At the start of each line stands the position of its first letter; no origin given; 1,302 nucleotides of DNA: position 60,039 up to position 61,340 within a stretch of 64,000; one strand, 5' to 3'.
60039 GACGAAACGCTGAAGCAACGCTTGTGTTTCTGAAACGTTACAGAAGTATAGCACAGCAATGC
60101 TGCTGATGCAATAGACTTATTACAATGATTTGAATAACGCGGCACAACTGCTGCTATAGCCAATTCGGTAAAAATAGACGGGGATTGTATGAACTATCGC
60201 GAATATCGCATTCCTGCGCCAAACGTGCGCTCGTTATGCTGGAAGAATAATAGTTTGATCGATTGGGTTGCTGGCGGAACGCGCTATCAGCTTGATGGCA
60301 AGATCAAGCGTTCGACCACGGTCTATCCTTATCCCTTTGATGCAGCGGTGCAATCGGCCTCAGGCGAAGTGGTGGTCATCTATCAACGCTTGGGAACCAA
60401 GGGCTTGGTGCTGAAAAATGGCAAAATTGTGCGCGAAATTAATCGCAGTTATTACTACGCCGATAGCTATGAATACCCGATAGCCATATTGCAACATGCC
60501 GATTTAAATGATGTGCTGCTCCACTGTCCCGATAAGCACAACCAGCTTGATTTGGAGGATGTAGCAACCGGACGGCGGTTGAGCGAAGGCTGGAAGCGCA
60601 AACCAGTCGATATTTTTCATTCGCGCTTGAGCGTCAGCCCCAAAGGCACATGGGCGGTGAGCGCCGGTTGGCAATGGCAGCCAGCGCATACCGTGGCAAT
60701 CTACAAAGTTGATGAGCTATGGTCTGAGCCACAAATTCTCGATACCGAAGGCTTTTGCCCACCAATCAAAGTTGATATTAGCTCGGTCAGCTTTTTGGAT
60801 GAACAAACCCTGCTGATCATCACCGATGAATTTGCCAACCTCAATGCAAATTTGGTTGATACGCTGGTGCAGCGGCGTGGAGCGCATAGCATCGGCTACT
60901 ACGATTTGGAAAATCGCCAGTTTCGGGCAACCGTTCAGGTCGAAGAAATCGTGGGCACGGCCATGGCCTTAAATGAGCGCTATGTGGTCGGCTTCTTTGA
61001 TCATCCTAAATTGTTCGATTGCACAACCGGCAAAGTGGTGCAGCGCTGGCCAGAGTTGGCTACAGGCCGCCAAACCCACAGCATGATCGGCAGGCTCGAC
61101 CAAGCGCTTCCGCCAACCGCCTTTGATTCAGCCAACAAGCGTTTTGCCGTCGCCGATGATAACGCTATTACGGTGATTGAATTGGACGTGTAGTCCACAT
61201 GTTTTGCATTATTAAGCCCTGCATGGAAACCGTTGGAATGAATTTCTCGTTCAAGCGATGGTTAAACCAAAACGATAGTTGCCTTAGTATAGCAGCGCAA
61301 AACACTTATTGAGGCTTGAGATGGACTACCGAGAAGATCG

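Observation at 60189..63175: Tandem paralogs of an uncharacterised ~340-aa protein, followed by an overlapping ANT(4')/Lnu-like nucleotidyltransferase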

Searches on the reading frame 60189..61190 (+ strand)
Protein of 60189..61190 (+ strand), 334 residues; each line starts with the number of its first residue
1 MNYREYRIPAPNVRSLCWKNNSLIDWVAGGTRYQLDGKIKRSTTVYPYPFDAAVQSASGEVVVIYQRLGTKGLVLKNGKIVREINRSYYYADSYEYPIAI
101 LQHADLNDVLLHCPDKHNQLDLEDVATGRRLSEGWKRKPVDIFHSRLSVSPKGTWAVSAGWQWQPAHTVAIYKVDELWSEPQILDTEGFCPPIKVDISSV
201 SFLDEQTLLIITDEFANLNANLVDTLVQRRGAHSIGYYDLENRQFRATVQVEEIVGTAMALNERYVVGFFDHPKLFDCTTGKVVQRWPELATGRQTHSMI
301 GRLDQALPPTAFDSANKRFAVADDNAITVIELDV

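Call 4: search_protein_families(library=pfam, proteins=[window:60189-61190:+], max_evalue=0.1)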
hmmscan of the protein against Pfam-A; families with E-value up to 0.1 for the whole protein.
window:60189-61190:+ (334 aa): 0 families

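Call 5: search_protein_families(library=ncbifam, proteins=[window:60189-61190:+], max_evalue=0.1)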
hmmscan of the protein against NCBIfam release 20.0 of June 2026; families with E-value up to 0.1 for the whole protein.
window:60189-61190:+ (334 aa): 0 families

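Call 6: search_protein_families(library=padloc, proteins=[window:60189-61190:+], max_evalue=0.1)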
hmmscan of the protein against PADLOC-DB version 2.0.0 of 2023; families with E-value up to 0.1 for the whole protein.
window:60189-61190:+ (334 aa): 0 families

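Call 7: search_protein_families(library=phrogs, proteins=[window:60189-61190:+], max_evalue=0.1)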
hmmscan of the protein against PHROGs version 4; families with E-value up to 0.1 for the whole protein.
window:60189-61190:+ (334 aa): 0 families

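Call 10: find_homologous_proteins(query=window:60189-61190:+)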
Query window:60189-61190:+ (334 aa): 121 proteins with E <= 0.001 among 1870 candidates; the best 120 are listed.
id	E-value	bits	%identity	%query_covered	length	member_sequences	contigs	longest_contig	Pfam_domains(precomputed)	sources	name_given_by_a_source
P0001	8.0e-220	747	96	100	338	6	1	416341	-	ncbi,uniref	ncbi:hypothetical protein [Herpetosiphon sp. NSE202]|uniref:hypothetical protein n=1 Tax=Herpetosiph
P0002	4.0e-192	656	86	99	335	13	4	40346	-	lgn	-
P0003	5.0e-115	402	54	99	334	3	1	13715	-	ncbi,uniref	ncbi:hypothetical protein [Herpetosiphon gulosus]|uniref:Uncharacterized protein n=1 Tax=Herpetosiph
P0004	2.3e-99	351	48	99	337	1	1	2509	-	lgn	-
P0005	2.5e-96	341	47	100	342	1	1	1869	-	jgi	jgi:hypothetical protein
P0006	1.3e-95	338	48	99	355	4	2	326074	-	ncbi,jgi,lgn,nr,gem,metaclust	ncbi:MAG: hypothetical protein LCH85_21820 [Chloroflexi bacterium]|nr:hypothetical protein [Chlorofl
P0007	2.3e-88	315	44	100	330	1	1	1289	-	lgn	-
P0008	2.4e-87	311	45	98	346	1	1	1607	-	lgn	-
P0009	1.2e-85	306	45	97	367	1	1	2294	-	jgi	jgi:hypothetical protein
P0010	1.5e-84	302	43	99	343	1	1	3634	-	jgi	jgi:hypothetical protein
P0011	3.6e-84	301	43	99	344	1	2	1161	-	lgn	-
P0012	7.3e-84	300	45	98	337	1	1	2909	-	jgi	jgi:hypothetical protein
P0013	2.4e-83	298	41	98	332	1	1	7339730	-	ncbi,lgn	-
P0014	4.8e-83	297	43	96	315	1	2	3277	-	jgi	jgi:hypothetical protein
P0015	9.9e-83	296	43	98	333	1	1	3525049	-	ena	-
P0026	3.3e-78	281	43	98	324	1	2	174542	-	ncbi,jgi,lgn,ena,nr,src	ncbi:MAG TPA: hypothetical protein VFD58_31065 [Blastocatellia bacterium]|nr:hypothetical protein [B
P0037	2.7e-75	272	41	99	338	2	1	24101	-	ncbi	-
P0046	1.0e-73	267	39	100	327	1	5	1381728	-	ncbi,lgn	-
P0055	2.4e-72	262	41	98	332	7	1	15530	-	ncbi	-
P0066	3.8e-69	252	40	98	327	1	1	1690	PF00400.39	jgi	jgi:hypothetical protein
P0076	6.1e-67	244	41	97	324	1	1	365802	-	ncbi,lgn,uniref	ncbi:hypothetical protein [Ideonella sp.]|uniref:hypothetical protein n=1 Tax=Ideonella sp. TaxID=19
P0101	6.0e-59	218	39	93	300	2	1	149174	-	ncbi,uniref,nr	ncbi:hypothetical protein [Asticcacaulis sp. AC402]|uniref:hypothetical protein n=1 Tax=Asticcacauli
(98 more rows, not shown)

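Call 15: find_related_loci(query=A1, collection=genome_contigs, flank=6000)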
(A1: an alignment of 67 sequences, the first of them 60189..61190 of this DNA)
Query A1 (334 aa) in genome_contigs; peptide patterns used: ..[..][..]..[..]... (x = any residue, [..] = any of these).
251 stretches matched a pattern; 239 encode a relative of the query (tblastn E <= 1e-3); the best 80 are kept; 80 distinct loci.
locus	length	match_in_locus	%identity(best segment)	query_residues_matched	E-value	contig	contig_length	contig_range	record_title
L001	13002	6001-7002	96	1-334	0e+0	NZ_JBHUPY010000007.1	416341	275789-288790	Herpetosiphon sp. NSE202 contig7, whole genome shotgun sequence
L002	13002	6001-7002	95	1-334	0e+0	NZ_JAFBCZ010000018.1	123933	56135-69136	Herpetosiphon giganteus strain DSM 589 Ga0454001_18, whole genome shotgun sequence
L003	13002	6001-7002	88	1-334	0e+0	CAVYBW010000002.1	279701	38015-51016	MAG: uncultured Chloroflexia bacterium isolate MFD03066.bin.1.57 genome assembly, contig: contig_27353, whole genome sho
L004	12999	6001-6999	85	1-334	0e+0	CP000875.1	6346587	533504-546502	Herpetosiphon aurantiacus DSM 785, complete genome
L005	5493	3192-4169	49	2-332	1e-106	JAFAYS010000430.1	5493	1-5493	MAG: Chloroflexota bacterium isolate CP_BM_RX_R8_21 BM_RX_R8_k147_2901532, whole genome shotgun sequence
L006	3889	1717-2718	45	2-334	2e-95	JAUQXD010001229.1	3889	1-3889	MAG: Thermoflexales bacterium isolate BIN20 contig_278060, whole genome shotgun sequence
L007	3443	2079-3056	44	5-334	2e-90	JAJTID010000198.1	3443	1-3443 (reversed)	MAG: Pirellula sp. isolate CoA8_C32 k141_508248_flag_0_multi_62.7747_len_3443, whole genome shotgun sequence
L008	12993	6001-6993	43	1-333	6e-89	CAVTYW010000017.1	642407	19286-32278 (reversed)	MAG: Pirellulales bacterium isolate MFD06714.bin.2.12 genome assembly, contig: contig_36726, whole genome shotgun sequen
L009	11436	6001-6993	45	2-332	2e-88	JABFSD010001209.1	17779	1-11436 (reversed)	MAG: Acidobacteria bacterium isolate S-RSF-IL-17 seq_668, whole genome shotgun sequence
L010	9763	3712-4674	45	8-329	3e-88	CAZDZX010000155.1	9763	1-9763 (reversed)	MAG TPA_asm: uncultured Pirellulaceae bacterium isolate SRP114822_co1_71 genome assembly, contig: NODE_2075_length_9763_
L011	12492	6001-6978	45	8-332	4e-86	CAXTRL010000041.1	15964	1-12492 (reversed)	MAG TPA_asm: uncultured Armatimonadales bacterium isolate public_SRR13125477_metawrap_bin.3 genome assembly, contig: pub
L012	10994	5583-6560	42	5-334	2e-86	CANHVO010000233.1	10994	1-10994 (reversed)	MAG: Planctomycetaceae bacterium isolate RE-27jun17-92 genome assembly, contig: RE-27jun17-C5200, whole genome shotgun s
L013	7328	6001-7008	41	3-333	2e-86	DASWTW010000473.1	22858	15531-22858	MAG TPA_asm: Herpetosiphonaceae bacterium isolate SMAG_U3586 k141_318890, whole genome shotgun sequence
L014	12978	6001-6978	43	8-332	1e-85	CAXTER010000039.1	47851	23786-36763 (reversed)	MAG TPA_asm: uncultured Armatimonadales bacterium isolate private_T1868_metawrap_bin.4 genome assembly, contig: private_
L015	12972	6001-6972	44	8-332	2e-85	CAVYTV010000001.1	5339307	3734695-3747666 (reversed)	MAG: uncultured Armatimonadetes bacterium isolate MFD09671.bin.2.14 genome assembly, contig: contig_2375, whole genome s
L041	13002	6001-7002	96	1-334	0e+0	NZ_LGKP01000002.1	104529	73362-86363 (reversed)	Herpetosiphon geysericola strain DSM 7119 contig_20, whole genome shotgun sequence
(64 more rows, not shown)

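Call 19: predict_structure(alignment_id=A1)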
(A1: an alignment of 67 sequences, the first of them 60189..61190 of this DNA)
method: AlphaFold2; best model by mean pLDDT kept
length: 334 residues; sequences in the alignment: 67
mean_pLDDT: 93.3   pTM: 0.91
mean pLDDT of the five models: 93.3, 93.2, 93.1, 92.9, 92.7
residues with pLDDT >= 90: 275; 70-90: 49; 50-70: 10; < 50: 0
segments of 3 or more residues with pLDDT < 50: none
pLDDT, mean of each block of 10 residues (from residue 1): 96 97 97 97 94 96 97 96 96 96 88 96 93 85 96 95 83 94 92 88 97 74 77 95 96 97 98 98 98 92 90 97 98 93
secondary structure, 60 per line:
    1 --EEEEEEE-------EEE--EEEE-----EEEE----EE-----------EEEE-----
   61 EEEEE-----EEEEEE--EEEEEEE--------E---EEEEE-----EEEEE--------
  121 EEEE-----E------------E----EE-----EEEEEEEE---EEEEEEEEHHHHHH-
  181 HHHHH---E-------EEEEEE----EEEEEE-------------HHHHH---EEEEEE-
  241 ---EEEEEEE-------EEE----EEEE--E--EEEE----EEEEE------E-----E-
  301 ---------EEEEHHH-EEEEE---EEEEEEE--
elements in order: E3-9 E17-19 E22-25 E31-34 E52-55 E61-65 E71-76 E79-85 E98-102 E108-112 E121-124 E155-162 E166-173 H174-179 H181-185 E197-202 E207-212 H226-230 E234-239 E244-250 E258-260 E265-268 E274-277 E282-286 E310-313 E318-322 E326-332

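Call 22: fold_search(model_id=the predicted structure, library=pdb)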
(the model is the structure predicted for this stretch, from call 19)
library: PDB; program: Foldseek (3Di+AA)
matches with E <= 10: 1663; with E <= 0.001: 1158
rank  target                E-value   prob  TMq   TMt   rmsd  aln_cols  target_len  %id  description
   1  8gef_B                1.4e-11  1.00  0.60  0.60   5.9       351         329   12  CryoEM structure of beta-2-adrenergic receptor in complex with nucleotide-free Gs heterotrimer (#16 of 20) (released 2024-03-06)
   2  8wc4_B                3.2e-11  1.00  0.61  0.61   5.0       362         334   12  Cryo-EM structure of the ZH8651-bound mTAAR1-Gs complex (released 2023-12-27)
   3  8wc3_B                4.6e-11  1.00  0.61  0.62   5.1       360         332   11  Cryo-EM structure of the SEP363856-bound mTAAR1-Gs complex (released 2023-12-27)
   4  8unw_B                4.6e-11  1.00  0.58  0.58   6.3       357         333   12  CryoEM structure of beta-2-adrenergic receptor in complex with GTP-bound Gs heterotrimer (Class L) (released 2024-03-06)
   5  8iq4_B                7.9e-11  1.00  0.59  0.60   5.2       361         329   11  Cryo-EM structure of Carboprost-bound prostaglandin-F2-alpha receptor-miniGq-Nb35 complex (released 2024-01-31)
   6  8szx_A                1.0e-10  1.00  0.63  0.68   4.8       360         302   13  Crystal structure of b'-WD40 Lys17Ala mutant (released 2024-02-14)
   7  8gee_B                1.0e-10  1.00  0.62  0.63   4.9       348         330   12  CryoEM structure of beta-2-adrenergic receptor in complex with nucleotide-free Gs heterotrimer (#15 of 20) (released 2024-03-06)
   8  8unz_B                1.1e-10  1.00  0.61  0.60   5.9       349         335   12  CryoEM structure of beta-2-adrenergic receptor in complex with GTP-bound Gs heterotrimer (Class O) (released 2024-03-06)
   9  8gg8_B                1.2e-10  1.00  0.62  0.63   5.1       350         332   11  CryoEM structure of beta-2-adrenergic receptor in complex with GTP-bound Gs heterotrimer (transition intermediate #14  (released 2024-03-06)
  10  9avl_B                1.2e-10  1.00  0.60  0.59   5.9       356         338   12  Structure of human calcium-sensing receptor in complex with Gi3 protein in nanodiscs (released 2024-04-17)
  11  9m8k_B                1.6e-10  1.00  0.62  0.61   4.9       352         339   13  cryo-EM structure of human TAS2R4 with oligopeptide (released 2026-03-18)
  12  8gfv_B                1.7e-10  1.00  0.60  0.61   6.1       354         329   11  CryoEM structure of beta-2-adrenergic receptor in complex with GTP-bound Gs heterotrimer (transition intermediate #1 o (released 2024-03-06)
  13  7rmg_B                1.7e-10  1.00  0.57  0.59   5.6       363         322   11  Substance P bound to active human neurokinin 1 receptor in complex with miniGs/q70 (released 2021-11-03)
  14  3mkq_E                1.9e-10  1.00  0.61  0.28   5.2       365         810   12  Crystal structure of yeast alpha/betaprime-COP subcomplex of the COPI vesicular coat (released 2010-07-14)
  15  8ge4_B                3.2e-10  1.00  0.58  0.59   6.2       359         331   11  CryoEM structure of beta-2-adrenergic receptor in complex with nucleotide-free Gs heterotrimer (#5 of 20) (released 2024-03-06)
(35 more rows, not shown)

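Call 23: search_solved_structures(query=A1, max_evalue=1)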
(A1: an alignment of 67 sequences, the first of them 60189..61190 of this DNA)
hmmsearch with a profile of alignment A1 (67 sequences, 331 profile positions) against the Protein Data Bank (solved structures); distinct sequences matched with E-value up to 1: 0.

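Call 24: search_protein_families(library=pfam, alignment_id=A1, max_evalue=1)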
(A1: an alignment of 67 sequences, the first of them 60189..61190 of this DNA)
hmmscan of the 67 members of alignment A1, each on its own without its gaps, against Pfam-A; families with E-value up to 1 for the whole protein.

A. member 1, window:60189-61190:+ (334 aa): 0 families

B. families by the number of members that match (of 67 scanned): 17 families
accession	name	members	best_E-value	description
PF00400.38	WD40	10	6.7e-06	WD domain, G-beta repeat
PF25174.1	Beta-prop_THOC3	6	0.00026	THOC3 beta-propeller domain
PF18975.6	DUF5711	2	0.04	Family of unknown function (DUF5711)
PF23668.1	CUB_CDCP1_2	2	0.21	CDCP1 CUB domain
PF17164.10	DUF5122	1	8.4e-05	Domain of unknown function (DUF5122) beta-propeller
PF10647.15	Gmad1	1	0.0052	Lipoprotein LpqB beta-propeller domain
PF13188.13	PAS_8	1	0.0089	PAS domain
PF12894.13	ANAPC4_WD40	1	0.056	Anaphase-promoting complex subunit 4 WD40 domain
PF09142.17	TruB_C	1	0.083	tRNA Pseudouridine synthase II, C terminal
PF06053.17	DUF929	1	0.11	Domain of unknown function (DUF929)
PF19686.4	DUF6188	1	0.13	Family of unknown function (DUF6188)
PF25687.1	Mycobacteriophage_Gene3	1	0.15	Mycobacteriophage Gene 3 protein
PF01614.24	IclR_C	1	0.18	Bacterial transcriptional regulator IclR C-terminal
PF17216.9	Rrp44_CSD1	1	0.19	Rrp44-like cold shock domain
PF23798.1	Beta-prop_SPT8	1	0.21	SPT8 beta propeller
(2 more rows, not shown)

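Call 30: search_protein_families(library=pfam, proteins=[L041:7096-8160:+], max_evalue=0.1)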
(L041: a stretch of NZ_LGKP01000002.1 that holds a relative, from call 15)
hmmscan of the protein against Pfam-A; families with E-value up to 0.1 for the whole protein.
L041:7096-8160:+ (355 aa): 2 families
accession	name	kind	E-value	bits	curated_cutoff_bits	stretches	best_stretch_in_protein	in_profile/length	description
PF13649.12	Methyltransf_25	-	0.0064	17.6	27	1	127-209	19-97/97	Methyltransferase domain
PF03059.22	NAS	-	0.017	14.9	27.1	1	97-212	113-227/276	Nicotianamine synthase protein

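Call 48: list_cluster_members(proteins=[P0001, P0003, P0006, P0013, P0026, P0037, P0046, P0055, P0076, P0101])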
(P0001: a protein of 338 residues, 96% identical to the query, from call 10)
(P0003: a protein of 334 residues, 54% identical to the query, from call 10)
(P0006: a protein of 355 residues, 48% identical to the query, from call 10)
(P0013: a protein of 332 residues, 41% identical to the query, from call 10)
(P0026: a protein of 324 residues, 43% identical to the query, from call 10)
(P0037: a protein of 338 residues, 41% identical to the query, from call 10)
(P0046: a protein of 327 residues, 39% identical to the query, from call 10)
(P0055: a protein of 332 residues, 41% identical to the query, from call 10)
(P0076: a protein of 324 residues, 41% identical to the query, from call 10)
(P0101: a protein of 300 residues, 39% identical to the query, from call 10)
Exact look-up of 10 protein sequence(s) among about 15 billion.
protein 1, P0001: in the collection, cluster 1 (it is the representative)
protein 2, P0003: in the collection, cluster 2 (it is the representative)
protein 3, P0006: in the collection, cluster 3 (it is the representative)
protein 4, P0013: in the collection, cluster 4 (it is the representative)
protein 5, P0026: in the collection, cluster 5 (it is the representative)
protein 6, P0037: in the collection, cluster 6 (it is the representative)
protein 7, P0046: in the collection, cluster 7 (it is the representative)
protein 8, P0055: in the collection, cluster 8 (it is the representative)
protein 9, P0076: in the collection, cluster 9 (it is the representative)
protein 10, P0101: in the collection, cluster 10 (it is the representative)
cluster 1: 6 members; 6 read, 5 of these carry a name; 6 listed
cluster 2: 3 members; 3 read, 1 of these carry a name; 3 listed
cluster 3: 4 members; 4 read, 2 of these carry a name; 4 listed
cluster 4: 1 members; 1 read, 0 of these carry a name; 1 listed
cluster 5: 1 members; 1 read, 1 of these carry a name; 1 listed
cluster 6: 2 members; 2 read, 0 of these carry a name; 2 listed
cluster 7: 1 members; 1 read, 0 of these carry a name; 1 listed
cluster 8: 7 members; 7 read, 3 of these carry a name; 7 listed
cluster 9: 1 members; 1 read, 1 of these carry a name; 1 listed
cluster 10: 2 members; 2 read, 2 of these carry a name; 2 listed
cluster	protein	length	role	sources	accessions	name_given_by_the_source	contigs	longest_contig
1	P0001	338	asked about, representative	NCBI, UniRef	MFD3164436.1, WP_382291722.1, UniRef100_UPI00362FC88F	hypothetical protein [Herpetosiphon sp. NSE202] | hypothetical protein n=1 Tax=Herpetosiphon sp. NSE202 TaxID=3351349 RepID=UPI00362FC88F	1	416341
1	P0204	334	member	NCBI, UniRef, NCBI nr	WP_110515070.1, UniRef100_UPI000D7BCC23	hypothetical protein [Herpetosiphon llansteffanensis] | hypothetical protein n=1 Tax=Herpetosiphon llansteffanensis TaxID=2094568 ...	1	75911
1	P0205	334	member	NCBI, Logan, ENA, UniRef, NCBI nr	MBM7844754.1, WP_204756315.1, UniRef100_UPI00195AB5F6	hypothetical protein [Herpetosiphon giganteus] | hypothetical protein n=1 Tax=Herpetosiphon giganteus TaxID=2029754 RepID=UPI00195AB5F6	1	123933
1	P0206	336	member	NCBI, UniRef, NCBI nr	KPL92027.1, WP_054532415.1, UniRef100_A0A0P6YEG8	YncE family protein [Herpetosiphon geysericola] | Uncharacterized protein n=1 Tax=Herpetosiphon geysericola TaxID=70996 ... | hypothetical protein [Herpetosiphon geysericola]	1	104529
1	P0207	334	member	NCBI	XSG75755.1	hypothetical protein ACP8Y2_01890 [Herpetosiphon llansteffanensis]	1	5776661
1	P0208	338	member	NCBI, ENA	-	-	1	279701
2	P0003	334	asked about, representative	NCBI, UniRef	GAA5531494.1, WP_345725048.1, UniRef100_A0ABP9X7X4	hypothetical protein [Herpetosiphon gulosus] | Uncharacterized protein n=1 Tax=Herpetosiphon gulosus TaxID=1973496 RepID=A0ABP9X7X4_9CHLR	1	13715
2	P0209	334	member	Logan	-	-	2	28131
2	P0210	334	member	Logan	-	-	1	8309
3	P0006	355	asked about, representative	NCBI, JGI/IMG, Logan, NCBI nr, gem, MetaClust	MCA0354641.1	MAG: hypothetical protein LCH85_21820 [Chloroflexi bacterium] | hypothetical protein [Chloroflexota bacterium] | \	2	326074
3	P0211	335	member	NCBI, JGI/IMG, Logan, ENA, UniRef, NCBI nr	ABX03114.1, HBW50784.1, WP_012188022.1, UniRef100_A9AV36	MAG TPA: hypothetical protein DEF47_12875 [Herpetosiphon sp.] | Uncharacterized protein n=1 Tax=Herpetosiphon aurantiacus (strain ATCC 23779 / DSM 785 / ... | hypothetical protein [Herpetosiphon sp.]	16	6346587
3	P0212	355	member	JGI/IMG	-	-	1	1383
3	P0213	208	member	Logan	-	-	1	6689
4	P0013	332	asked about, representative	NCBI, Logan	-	-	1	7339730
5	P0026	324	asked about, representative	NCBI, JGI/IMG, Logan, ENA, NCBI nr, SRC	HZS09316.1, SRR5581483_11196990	MAG TPA: hypothetical protein VFD58_31065 [Blastocatellia bacterium] | hypothetical protein [Blastocatellia bacterium]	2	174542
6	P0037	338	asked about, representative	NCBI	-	-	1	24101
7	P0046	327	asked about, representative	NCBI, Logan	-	-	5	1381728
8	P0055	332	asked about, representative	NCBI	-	-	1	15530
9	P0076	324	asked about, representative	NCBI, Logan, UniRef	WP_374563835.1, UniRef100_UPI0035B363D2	hypothetical protein [Ideonella sp.] | hypothetical protein n=1 Tax=Ideonella sp. TaxID=1929293 RepID=UPI0035B363D2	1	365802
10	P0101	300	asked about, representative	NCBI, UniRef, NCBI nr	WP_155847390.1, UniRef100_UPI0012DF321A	hypothetical protein [Asticcacaulis sp. AC402] | hypothetical protein n=1 Tax=Asticcacaulis sp. AC402 TaxID=1282361 RepID=UPI0012DF321A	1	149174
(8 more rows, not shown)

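Call 51: search_dna_similar(query=window:60189-61190:+, collection=plasmids, mode=protein, max_evalue=0.001, max_rows=15)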
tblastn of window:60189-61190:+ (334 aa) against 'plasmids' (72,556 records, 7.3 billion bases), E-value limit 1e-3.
Records with a match: 5; places in all: 5; records where one place covers at least 80% of the query: 0.
Best place of each record, by identity: <60% 5.
By first word of the organism name: Streptomyces 5.
By predicted mobility (MOB-suite, as given by PLSDB): mobilizable 3; non-mobilizable 2.
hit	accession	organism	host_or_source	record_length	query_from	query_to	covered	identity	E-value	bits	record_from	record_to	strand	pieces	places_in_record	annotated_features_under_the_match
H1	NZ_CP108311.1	Streptomyces sp. NBC_00012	-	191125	56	174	36%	28.2%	1e-3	49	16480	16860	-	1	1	hypothetical protein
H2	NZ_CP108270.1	Streptomyces sp. NBC_00046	-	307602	56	174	36%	28.2%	1e-3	49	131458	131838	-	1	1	hypothetical protein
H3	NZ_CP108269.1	Streptomyces sp. NBC_00046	-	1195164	56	174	36%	28.2%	1e-3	49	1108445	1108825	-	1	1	record has no annotation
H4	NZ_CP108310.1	Streptomyces sp. NBC_00012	-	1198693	56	174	36%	28.2%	1e-3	49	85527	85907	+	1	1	record has no annotation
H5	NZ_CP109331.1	Streptomyces sp. NBC_01590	-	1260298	56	174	36%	28.2%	1e-3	49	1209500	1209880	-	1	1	record has no annotation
